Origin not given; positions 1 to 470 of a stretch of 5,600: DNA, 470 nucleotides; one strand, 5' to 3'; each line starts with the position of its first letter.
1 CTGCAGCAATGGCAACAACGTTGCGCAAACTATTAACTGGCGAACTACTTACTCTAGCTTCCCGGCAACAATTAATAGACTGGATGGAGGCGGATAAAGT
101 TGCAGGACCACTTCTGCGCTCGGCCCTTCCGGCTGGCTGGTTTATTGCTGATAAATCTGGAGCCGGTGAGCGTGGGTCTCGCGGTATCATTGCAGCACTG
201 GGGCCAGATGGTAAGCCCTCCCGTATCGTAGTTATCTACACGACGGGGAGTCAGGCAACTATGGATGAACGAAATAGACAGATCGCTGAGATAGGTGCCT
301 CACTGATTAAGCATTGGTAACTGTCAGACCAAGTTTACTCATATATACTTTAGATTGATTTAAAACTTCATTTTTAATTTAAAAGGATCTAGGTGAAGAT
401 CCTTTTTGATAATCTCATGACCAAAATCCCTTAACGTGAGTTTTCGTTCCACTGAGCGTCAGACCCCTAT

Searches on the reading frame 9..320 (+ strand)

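Call 5: search_protein_families(library=pfam, proteins=[window:9-320:+], max_evalue=0.01)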
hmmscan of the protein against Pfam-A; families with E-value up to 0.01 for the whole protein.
window:9-320:+ (103 aa): 2 families
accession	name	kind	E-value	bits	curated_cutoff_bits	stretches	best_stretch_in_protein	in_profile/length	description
PF00144.29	Beta-lactamase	-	5.2e-09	36.2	27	1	1-96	224-328/329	Beta-lactamase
PF13354.11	Beta-lactamase2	-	1.7e-08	34.6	22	1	1-78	139-214/214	Beta-lactamase enzyme family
